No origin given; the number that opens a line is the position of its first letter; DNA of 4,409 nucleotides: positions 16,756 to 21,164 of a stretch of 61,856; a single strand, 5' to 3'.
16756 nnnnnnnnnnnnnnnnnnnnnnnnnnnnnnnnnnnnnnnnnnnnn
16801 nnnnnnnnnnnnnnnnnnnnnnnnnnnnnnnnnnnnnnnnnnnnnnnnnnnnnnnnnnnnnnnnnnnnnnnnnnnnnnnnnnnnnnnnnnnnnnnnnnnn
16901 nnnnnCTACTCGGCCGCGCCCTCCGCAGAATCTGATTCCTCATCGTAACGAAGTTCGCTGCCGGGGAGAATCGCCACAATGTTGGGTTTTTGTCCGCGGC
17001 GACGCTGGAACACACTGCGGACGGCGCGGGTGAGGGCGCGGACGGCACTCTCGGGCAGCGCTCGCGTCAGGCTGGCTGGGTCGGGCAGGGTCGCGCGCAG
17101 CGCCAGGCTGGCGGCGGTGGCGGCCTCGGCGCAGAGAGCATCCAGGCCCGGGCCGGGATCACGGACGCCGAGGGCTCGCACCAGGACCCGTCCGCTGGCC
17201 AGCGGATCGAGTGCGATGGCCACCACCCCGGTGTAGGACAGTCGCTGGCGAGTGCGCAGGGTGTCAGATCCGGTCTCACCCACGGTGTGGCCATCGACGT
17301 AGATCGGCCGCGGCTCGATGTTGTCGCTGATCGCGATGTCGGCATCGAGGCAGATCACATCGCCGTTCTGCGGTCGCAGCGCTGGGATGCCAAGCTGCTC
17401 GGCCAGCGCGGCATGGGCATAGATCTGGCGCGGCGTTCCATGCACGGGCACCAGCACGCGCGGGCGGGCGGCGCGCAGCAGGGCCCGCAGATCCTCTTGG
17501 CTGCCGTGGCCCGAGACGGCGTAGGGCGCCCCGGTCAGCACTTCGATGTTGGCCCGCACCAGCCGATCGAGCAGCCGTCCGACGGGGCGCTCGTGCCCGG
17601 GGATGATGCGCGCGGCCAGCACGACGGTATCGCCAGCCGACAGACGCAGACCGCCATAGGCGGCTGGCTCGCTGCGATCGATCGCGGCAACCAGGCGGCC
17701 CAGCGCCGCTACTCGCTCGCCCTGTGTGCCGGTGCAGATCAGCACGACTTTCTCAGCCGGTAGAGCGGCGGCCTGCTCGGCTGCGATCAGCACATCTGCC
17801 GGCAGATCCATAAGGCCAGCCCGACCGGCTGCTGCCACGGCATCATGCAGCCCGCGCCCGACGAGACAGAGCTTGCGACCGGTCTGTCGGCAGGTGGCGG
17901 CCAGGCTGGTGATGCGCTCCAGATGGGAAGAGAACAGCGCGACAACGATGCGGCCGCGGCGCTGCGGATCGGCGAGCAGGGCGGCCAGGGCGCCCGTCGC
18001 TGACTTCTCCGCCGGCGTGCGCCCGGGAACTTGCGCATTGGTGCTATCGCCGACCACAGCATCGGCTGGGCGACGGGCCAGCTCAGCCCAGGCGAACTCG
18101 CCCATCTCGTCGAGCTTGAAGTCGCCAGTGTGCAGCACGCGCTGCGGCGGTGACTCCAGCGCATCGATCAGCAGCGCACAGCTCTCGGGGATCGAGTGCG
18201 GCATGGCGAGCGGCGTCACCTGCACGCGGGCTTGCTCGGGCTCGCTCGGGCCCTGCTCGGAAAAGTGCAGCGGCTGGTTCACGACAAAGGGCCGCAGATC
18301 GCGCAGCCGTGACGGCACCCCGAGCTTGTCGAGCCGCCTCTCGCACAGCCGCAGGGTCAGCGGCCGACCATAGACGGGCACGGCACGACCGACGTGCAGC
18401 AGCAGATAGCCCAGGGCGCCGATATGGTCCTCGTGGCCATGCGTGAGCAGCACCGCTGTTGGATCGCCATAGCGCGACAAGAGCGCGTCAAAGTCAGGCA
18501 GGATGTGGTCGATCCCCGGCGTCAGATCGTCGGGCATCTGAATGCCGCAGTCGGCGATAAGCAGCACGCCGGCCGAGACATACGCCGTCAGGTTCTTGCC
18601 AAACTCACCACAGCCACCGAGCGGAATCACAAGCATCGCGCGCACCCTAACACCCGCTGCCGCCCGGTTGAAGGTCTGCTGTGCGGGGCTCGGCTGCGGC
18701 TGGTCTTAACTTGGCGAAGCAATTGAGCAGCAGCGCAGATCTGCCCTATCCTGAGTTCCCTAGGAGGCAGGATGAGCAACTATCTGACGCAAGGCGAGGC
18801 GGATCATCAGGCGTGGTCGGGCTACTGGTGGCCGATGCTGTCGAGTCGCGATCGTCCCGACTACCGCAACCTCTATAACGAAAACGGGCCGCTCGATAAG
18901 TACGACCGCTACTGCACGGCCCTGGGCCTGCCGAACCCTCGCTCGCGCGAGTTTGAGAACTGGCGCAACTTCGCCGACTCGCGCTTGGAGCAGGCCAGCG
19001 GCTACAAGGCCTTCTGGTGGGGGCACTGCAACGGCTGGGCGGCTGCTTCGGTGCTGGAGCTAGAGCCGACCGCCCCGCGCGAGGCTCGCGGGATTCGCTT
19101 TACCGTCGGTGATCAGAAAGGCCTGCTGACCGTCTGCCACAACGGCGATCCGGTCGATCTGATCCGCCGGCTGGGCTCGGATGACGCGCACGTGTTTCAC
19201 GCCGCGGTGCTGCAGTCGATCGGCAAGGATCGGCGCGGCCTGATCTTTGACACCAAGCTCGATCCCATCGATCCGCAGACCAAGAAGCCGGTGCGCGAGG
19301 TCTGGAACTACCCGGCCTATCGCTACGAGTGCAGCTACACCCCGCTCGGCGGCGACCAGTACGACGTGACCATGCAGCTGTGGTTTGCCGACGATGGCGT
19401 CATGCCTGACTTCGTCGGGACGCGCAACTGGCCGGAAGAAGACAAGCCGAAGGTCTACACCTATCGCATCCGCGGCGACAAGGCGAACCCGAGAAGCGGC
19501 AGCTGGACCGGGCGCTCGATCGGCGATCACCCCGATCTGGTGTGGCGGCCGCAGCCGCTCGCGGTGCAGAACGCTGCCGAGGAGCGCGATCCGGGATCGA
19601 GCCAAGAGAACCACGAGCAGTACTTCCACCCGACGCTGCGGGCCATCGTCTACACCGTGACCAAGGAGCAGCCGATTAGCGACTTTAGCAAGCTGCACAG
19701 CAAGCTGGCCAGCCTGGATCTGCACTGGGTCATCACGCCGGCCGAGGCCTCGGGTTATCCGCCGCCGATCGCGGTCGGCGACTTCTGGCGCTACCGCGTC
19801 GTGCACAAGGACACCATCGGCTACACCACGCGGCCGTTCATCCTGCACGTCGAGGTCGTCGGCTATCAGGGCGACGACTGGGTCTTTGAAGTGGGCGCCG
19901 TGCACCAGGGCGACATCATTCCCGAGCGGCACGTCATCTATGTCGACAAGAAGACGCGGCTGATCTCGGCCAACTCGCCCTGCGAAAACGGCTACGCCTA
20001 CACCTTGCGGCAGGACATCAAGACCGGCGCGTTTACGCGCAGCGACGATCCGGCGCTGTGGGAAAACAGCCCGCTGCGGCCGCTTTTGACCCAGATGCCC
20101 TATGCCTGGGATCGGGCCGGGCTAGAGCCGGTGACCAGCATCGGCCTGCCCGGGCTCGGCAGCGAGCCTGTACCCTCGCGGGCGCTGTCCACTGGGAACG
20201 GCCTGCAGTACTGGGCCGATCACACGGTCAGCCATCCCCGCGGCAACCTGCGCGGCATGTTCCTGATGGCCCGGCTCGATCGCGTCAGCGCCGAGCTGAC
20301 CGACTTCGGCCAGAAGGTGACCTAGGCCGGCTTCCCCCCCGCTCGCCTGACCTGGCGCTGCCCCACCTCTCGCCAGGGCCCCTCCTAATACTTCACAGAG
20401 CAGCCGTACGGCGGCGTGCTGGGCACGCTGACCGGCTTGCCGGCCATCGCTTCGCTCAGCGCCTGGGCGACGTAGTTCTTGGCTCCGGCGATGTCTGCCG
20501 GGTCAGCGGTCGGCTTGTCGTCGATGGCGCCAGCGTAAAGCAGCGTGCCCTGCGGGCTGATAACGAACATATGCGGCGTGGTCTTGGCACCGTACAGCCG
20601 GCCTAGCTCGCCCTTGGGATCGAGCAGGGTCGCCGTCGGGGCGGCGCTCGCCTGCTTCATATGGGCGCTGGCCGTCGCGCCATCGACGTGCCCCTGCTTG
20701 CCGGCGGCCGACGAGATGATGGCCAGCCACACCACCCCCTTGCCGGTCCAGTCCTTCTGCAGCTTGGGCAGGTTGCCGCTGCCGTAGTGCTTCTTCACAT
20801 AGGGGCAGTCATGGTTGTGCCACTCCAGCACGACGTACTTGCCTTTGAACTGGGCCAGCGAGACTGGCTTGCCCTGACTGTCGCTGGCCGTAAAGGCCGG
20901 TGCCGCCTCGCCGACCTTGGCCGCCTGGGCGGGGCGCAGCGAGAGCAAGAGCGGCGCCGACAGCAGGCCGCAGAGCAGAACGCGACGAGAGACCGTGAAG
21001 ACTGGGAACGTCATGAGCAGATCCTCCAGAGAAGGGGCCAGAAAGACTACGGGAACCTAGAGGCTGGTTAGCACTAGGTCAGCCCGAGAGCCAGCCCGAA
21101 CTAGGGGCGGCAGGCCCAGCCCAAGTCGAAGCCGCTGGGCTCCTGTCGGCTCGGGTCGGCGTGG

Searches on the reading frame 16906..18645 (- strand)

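Call 17: search_protein_families(library=pfam, proteins=[window:16906-18645:-], max_evalue=0.001)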
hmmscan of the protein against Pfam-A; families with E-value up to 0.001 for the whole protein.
window:16906-18645:- (579 aa): 4 families
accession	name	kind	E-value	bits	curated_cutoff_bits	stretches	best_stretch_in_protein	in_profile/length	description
PF22505.1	RNase_J_b_CASP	-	1.6e-29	102.7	27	1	231-362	2-126/126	Ribonuclease J, beta-CASP domain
PF07521.17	RMMBL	-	3.8e-12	46.5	21.6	1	377-423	14-61/63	Zn-dependent metallo-hydrolase RNA specificity domain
PF12706.13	Lactamase_B_2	-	1.7e-09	38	27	1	61-200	30-163/200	Beta-lactamase superfamily domain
PF00753.33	Lactamase_B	-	6.4e-06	26.7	22.7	1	61-85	43-67/196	Metallo-beta-lactamase superfamily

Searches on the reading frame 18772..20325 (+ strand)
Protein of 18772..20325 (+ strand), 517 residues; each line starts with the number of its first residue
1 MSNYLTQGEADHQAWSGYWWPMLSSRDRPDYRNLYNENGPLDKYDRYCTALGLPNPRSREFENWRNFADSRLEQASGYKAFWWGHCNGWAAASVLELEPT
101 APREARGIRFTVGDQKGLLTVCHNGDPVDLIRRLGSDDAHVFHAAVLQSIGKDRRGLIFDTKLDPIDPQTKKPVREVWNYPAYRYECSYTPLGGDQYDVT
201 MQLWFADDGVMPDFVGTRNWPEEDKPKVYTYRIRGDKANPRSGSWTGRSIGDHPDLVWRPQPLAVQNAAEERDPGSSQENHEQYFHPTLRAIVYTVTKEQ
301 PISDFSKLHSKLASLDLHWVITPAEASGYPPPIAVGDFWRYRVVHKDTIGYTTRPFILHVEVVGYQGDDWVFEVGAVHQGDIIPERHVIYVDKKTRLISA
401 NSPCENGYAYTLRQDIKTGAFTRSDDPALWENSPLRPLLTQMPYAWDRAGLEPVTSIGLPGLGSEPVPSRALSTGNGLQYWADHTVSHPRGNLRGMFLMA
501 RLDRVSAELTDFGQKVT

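Call 17: search_protein_families(library=pfam, proteins=[window:18772-20325:+], max_evalue=0.001)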
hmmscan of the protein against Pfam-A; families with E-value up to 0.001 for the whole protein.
window:18772-20325:+ (517 aa): 1 family
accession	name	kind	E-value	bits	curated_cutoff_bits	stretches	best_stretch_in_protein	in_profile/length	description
PF16683.11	TGase_elicitor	-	1.4e-11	44.2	25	1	71-131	106-167/361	Transglutaminase elicitor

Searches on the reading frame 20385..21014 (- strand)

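Call 63: search_protein_families(library=pfam, proteins=[window:20385-21014:-], max_evalue=0.001)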
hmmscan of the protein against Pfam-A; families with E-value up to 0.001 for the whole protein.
window:20385-21014:- (209 aa): 3 families
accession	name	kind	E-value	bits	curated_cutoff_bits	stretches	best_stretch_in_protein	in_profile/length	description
PF00578.27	AhpC-TSA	-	1.3e-16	61.1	26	1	34-160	1-123/124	AhpC/TSA family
PF08534.16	Redoxin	-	1e-13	51.8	26.6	1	33-175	1-144/148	Redoxin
PF00255.25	GSHPx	-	0.00068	19.6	27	1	41-111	4-71/108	Glutathione peroxidase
